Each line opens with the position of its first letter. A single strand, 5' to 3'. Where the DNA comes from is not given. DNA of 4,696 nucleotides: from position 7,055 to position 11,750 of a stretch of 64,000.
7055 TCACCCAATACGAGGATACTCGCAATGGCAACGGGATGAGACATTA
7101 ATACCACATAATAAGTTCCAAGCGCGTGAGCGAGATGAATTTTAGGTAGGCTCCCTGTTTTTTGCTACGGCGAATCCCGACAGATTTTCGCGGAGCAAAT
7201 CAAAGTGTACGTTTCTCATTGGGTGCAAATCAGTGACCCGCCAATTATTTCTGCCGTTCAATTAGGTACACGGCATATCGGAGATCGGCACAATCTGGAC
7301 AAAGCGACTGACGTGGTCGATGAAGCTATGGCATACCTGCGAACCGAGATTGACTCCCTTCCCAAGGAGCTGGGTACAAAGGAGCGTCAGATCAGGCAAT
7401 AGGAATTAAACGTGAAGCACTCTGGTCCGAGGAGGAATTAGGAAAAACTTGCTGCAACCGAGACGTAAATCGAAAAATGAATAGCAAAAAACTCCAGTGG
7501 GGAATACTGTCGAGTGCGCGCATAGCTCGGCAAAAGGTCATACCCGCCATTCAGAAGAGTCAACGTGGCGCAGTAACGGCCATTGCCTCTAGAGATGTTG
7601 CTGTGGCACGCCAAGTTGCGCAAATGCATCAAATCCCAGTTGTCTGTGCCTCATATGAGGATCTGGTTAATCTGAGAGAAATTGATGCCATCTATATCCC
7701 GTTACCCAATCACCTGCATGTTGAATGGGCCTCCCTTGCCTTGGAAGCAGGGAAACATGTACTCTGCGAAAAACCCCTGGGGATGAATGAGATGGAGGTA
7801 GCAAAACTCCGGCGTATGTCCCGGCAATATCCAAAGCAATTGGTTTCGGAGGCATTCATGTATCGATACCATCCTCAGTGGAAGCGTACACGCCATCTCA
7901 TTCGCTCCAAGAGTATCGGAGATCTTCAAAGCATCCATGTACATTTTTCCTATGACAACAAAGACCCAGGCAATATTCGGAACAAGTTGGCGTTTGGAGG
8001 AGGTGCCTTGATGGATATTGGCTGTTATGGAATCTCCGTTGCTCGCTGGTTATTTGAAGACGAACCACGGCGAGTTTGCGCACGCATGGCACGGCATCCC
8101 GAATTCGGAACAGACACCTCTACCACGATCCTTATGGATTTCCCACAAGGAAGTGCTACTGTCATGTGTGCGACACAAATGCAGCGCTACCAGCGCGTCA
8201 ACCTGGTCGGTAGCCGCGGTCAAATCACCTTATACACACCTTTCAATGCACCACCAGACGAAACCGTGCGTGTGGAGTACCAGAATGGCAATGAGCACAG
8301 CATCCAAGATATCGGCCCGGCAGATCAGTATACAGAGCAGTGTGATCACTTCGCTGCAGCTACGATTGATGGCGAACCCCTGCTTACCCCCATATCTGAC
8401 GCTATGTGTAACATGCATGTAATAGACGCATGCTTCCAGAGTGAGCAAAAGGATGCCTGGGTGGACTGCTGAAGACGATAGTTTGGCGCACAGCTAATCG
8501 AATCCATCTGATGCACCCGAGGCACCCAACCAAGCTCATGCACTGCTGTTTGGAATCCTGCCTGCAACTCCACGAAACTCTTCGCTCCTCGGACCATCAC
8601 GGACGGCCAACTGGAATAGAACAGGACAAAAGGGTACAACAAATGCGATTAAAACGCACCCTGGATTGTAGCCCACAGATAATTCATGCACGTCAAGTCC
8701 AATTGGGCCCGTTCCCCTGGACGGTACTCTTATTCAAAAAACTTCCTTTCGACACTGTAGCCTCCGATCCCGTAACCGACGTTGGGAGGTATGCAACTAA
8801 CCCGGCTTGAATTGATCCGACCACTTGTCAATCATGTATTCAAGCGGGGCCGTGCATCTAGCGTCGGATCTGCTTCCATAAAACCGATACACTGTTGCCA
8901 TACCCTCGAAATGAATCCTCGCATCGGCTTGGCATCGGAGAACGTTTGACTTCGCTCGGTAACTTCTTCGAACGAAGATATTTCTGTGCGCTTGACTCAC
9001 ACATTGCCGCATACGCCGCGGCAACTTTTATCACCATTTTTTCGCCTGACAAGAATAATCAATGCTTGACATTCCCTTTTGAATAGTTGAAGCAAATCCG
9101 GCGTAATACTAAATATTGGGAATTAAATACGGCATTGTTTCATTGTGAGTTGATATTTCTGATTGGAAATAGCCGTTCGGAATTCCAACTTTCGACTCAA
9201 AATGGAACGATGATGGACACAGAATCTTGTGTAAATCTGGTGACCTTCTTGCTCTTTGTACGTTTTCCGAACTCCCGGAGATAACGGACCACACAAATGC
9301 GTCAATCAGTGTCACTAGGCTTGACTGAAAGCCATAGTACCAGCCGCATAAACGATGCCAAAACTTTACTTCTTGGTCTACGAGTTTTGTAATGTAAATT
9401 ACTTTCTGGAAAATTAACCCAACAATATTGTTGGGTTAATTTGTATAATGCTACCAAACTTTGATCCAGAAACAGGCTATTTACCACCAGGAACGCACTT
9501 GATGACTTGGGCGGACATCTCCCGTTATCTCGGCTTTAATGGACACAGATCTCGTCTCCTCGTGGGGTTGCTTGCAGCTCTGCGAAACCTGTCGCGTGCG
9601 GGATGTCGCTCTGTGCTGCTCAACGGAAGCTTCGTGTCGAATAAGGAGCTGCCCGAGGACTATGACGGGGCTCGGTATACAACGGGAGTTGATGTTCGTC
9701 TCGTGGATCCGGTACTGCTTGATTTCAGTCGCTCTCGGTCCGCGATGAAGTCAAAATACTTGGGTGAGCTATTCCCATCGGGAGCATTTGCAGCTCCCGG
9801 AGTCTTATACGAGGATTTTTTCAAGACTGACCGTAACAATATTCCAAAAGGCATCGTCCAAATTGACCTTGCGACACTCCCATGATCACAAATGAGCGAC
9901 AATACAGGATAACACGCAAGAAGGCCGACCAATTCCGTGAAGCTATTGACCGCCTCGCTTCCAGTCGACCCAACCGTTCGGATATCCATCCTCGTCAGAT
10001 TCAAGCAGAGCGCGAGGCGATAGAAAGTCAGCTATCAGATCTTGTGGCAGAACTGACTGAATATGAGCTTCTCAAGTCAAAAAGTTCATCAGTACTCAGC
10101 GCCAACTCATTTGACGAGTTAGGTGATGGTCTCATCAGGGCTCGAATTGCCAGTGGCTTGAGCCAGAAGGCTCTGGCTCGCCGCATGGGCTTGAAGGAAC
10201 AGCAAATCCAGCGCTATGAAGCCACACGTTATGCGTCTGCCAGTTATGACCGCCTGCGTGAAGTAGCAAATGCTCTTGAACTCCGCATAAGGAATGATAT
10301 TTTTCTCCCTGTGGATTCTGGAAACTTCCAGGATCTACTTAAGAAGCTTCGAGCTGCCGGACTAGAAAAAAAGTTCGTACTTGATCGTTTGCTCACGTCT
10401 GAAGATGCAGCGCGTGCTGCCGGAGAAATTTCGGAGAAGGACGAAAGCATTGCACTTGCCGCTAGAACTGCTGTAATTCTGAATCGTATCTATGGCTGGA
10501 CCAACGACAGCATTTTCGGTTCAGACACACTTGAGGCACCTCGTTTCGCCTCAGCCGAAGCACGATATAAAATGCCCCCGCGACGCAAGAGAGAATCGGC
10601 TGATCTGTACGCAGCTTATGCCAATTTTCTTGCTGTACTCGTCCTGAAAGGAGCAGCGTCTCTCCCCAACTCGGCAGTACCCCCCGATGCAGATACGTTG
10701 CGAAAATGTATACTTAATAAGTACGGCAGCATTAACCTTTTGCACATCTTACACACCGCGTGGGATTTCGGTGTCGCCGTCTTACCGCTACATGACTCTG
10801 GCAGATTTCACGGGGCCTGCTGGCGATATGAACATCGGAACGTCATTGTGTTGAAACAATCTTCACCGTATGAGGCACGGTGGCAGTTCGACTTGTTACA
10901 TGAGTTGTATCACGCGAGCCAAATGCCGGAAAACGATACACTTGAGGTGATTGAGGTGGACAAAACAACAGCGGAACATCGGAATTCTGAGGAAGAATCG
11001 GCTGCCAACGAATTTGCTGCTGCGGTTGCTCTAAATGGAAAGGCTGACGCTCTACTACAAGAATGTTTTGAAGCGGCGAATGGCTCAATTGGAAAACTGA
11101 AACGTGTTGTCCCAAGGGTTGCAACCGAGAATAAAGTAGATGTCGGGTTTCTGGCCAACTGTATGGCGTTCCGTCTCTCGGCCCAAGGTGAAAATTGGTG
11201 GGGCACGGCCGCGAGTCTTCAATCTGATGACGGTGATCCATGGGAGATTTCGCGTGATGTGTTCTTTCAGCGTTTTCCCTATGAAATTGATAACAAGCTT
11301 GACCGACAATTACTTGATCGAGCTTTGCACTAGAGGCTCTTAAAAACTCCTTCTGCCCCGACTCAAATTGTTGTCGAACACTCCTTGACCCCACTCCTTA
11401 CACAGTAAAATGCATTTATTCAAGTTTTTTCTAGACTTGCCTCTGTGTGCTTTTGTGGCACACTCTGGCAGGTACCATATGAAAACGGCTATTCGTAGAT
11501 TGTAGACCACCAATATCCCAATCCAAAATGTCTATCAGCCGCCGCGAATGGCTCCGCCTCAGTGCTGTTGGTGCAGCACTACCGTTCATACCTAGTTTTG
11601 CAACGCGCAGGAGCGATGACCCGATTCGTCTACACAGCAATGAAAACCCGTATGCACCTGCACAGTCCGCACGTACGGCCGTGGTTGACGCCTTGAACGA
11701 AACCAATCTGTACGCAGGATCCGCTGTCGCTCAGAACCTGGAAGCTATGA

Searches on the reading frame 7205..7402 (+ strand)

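Call 82: search_protein_families(library=pfam, proteins=[window:7205-7402:+], max_evalue=0.1)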
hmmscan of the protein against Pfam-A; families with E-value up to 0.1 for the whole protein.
window:7205-7402:+ (65 aa): 1 family
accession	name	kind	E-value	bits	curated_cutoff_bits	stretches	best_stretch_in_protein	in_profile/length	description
PF17871.7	AAA_lid_9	-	1.7e-11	44.4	22.8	1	5-64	20-79/104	AAA lid domain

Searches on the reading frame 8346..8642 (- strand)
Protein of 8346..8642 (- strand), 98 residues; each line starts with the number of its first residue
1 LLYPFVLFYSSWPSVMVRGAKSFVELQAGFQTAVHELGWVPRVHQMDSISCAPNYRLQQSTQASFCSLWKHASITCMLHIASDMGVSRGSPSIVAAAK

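Call 82: search_protein_families(library=pfam, proteins=[window:8346-8642:-], max_evalue=0.1)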
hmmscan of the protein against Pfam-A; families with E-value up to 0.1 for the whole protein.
window:8346-8642:- (98 aa): 0 families

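Call 100: search_dna_similar(query=window:8346-8642:-, collection=plasmids, mode=protein, max_rows=6, max_evalue=0.001)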
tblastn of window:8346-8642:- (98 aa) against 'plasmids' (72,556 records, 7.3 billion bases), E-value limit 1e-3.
Records with a match: 58; places in all: 85; records where one place covers at least 80% of the query: 2.
Best place of each record, by identity: <60% 58.
By first word of the organism name: Bradyrhizobium 18; Acaryochloris 11; Leptolyngbya 7; Citrobacter 4; Azospirillum 2; Paraburkholderia 2; Klebsiella 2; Burkholderia 2; Caballeronia 2; Pseudanabaena 2; and 6 more.
By predicted mobility (MOB-suite, as given by PLSDB): conjugative 23; non-mobilizable 20; mobilizable 15.
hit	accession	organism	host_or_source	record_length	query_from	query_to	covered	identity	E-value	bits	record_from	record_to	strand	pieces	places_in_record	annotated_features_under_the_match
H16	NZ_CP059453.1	Azospirillum brasilense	Prokaryotes,soil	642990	1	96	98%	33.7%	4e-7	53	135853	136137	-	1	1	istA: IS21 family transposase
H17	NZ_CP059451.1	Azospirillum brasilense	Prokaryotes,soil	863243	1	96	98%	33.7%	4e-7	53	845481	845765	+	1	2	istA: IS21 family transposase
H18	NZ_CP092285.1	Marinobacter sp. M3C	-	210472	1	75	77%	40.8%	4e-7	53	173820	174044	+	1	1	istA: IS21 family transposase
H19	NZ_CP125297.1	Paraburkholderia sabiae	Mimosa caesalpiniifolia,cell ...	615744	1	71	72%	38.4%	3e-5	48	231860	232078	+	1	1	istA: IS21 family transposase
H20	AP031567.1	Acinetobacter towneri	-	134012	1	75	77%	35.5%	2e-4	45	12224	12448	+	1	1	istA_3: IS21-like element ISBj11 family transposase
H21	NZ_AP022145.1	Klebsiella quasipneumoniae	-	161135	1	75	77%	35.5%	2e-4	45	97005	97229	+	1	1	istA: IS21 family transposase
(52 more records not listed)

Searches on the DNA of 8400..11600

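Call 99: search_rna_families(source=window, start=8400, end=11600, threshold=evalue, max_evalue=0.1)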
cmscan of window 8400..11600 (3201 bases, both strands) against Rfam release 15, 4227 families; matches with E-value up to 0.1: 0.
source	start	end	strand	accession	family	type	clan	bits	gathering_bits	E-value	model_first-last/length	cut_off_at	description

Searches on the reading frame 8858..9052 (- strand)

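Call 82: search_protein_families(library=pfam, proteins=[window:8858-9052:-], max_evalue=0.1)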
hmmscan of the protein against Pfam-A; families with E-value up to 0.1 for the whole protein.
window:8858-9052:- (64 aa): 1 family
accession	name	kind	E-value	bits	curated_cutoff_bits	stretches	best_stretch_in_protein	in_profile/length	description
PF15023.12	DUF4523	-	0.012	15.8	27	1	21-62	33-74/166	Protein of unknown function (DUF4523)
